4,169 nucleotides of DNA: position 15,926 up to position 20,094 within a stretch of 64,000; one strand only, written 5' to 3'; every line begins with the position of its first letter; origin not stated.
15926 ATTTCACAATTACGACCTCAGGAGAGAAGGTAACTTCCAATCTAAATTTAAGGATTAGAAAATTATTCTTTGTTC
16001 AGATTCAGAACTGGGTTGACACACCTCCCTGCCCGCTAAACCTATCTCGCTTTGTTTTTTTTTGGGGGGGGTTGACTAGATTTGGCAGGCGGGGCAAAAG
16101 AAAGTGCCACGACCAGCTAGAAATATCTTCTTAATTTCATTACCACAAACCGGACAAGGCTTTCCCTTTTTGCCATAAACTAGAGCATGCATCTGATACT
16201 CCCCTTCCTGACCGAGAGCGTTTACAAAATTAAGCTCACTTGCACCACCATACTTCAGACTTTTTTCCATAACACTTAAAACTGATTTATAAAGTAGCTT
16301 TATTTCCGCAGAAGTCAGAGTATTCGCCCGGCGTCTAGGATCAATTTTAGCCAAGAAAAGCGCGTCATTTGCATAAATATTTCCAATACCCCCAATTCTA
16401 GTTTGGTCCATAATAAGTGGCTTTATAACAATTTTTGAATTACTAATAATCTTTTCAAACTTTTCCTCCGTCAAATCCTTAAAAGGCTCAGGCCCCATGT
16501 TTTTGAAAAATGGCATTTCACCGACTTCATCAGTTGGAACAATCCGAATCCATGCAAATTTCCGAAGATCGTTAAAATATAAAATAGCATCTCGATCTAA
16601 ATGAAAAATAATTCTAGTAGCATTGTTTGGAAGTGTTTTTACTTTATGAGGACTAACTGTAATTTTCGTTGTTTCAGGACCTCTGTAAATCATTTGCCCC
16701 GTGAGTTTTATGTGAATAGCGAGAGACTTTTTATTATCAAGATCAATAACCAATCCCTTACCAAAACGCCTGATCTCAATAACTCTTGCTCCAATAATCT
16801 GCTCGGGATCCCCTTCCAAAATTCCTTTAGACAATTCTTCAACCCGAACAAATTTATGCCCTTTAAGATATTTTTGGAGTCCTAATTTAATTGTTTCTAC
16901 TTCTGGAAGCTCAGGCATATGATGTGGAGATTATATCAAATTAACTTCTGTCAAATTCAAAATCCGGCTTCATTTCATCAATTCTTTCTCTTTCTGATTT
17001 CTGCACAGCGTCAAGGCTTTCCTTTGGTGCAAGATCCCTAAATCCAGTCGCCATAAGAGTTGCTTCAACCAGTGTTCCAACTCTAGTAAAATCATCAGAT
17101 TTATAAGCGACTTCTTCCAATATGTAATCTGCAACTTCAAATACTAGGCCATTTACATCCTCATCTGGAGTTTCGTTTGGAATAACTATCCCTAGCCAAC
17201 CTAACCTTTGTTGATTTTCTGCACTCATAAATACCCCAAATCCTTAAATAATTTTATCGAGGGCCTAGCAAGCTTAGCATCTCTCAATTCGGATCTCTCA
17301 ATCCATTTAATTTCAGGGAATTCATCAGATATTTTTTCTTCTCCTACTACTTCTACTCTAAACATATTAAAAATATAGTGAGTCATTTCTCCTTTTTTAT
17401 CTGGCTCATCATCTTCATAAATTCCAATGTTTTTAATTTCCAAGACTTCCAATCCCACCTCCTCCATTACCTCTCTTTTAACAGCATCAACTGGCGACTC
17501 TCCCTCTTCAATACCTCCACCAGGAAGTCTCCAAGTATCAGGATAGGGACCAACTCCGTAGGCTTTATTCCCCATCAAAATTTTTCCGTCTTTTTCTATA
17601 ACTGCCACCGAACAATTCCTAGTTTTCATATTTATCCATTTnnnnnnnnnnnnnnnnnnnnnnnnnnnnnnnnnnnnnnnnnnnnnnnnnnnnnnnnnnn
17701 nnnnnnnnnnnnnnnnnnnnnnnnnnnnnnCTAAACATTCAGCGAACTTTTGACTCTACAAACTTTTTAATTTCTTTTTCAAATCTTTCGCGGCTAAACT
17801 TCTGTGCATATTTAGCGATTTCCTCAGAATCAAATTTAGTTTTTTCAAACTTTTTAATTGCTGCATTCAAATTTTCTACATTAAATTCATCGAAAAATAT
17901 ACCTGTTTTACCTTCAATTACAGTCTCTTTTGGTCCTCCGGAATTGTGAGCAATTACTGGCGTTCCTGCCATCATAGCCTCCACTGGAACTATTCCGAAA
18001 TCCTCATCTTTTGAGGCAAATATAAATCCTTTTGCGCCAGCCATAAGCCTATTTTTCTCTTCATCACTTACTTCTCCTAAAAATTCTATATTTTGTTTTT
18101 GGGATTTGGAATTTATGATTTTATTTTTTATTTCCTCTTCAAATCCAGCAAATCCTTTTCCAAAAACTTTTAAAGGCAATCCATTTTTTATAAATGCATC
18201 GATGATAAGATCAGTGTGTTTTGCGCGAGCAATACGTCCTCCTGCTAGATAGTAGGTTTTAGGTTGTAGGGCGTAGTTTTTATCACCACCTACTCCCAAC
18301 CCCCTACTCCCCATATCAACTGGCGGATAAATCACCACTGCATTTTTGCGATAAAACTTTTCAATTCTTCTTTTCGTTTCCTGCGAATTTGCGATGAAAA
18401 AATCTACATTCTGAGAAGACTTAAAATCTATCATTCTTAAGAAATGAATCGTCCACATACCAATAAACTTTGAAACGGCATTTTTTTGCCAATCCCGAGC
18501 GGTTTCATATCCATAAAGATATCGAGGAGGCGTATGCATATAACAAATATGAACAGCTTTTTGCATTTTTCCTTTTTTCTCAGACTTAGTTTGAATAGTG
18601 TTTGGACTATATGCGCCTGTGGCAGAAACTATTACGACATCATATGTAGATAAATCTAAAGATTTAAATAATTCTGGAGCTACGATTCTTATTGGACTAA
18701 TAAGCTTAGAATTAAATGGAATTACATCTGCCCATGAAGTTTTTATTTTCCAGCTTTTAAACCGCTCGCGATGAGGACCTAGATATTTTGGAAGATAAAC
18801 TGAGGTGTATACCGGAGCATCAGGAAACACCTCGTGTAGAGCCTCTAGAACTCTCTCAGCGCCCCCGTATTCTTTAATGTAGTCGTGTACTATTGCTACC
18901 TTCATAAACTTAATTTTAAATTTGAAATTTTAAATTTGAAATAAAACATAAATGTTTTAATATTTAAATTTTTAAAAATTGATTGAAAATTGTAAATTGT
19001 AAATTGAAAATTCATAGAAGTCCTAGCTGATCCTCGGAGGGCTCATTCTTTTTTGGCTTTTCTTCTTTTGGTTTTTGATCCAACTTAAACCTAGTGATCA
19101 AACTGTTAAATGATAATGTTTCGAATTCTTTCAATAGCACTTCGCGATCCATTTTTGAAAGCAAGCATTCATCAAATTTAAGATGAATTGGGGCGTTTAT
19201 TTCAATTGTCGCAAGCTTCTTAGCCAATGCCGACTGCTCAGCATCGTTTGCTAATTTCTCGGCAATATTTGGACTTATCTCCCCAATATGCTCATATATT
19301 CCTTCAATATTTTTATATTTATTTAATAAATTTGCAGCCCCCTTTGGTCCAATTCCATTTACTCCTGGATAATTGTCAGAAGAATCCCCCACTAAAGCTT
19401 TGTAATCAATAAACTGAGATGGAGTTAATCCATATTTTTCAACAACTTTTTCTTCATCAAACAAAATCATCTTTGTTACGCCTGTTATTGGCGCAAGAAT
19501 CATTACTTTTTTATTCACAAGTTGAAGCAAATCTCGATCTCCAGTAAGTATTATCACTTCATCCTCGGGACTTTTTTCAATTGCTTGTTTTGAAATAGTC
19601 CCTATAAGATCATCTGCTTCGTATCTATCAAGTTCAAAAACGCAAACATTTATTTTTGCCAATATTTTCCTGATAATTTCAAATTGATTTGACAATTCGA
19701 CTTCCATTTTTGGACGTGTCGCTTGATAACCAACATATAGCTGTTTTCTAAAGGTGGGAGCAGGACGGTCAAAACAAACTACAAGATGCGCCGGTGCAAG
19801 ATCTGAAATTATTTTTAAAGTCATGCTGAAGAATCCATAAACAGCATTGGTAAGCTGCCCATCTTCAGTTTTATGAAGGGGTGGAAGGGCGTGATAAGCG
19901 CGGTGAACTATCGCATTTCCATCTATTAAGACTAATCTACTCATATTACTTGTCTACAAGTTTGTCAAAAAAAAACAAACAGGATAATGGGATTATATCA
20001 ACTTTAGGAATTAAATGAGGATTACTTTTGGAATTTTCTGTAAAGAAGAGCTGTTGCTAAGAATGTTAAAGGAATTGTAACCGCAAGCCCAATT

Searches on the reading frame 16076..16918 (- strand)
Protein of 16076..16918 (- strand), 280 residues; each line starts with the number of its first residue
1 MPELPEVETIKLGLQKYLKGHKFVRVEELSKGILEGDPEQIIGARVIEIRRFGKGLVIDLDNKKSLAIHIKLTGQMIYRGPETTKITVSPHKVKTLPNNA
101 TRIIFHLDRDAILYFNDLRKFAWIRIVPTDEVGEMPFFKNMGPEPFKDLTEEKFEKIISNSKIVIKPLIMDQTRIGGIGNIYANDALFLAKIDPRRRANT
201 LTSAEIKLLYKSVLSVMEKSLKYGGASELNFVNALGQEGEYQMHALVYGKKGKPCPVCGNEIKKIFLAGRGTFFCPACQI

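Call 61: search_protein_families(library=pfam, proteins=[window:16076-16918:-], max_evalue=0.0001)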
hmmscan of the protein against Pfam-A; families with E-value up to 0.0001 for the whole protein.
window:16076-16918:- (280 aa): 3 families
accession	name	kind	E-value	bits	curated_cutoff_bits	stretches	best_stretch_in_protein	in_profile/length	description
PF06831.19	H2TH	-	1e-23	83.6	34.7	1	141-227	1-88/93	Formamidopyrimidine-DNA glycosylase H2TH domain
PF01149.29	Fapy_DNA_glyco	-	7.8e-22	78.5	25.5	1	1-122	1-115/117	Formamidopyrimidine-DNA glycosylase N-terminal domain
PF06827.20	zf-FPG_IleRS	-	1.4e-10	41.2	21.3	1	252-279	1-28/30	Zinc finger found in FPG and IleRS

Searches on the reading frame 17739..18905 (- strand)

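Call 33: search_protein_families(library=pfam, proteins=[window:17739-18905:-], max_evalue=0.00001)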
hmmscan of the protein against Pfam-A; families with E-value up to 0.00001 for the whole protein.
window:17739-18905:- (388 aa): 3 families
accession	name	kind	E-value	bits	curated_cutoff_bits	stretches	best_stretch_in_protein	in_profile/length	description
PF00534.26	Glycos_transf_1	-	9.8e-30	103.8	26.4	1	216-369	15-171/172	Glycosyl transferases group 1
PF13692.12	Glyco_trans_1_4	-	2.5e-19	70.4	27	1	223-352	8-138/142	Glycosyl transferases group 1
PF13439.12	Glyco_transf_4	-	1.4e-08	35.4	28.5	1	13-197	1-167/170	Glycosyltransferase Family 4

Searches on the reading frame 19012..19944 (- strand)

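Call 33: search_protein_families(library=pfam, proteins=[window:19012-19944:-], max_evalue=0.00001)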
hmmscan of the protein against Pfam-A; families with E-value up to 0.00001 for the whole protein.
window:19012-19944:- (310 aa): 2 families
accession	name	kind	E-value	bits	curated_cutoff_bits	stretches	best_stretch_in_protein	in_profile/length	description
PF02739.22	5_3_exonuc_N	-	9e-55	185.3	34.3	1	3-172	1-164/164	5'-3' exonuclease, N-terminal resolvase-like domain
PF01367.25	5_3_exonuc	-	3.5e-31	108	40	1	174-268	2-97/97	5'-3' exonuclease, C-terminal SAM fold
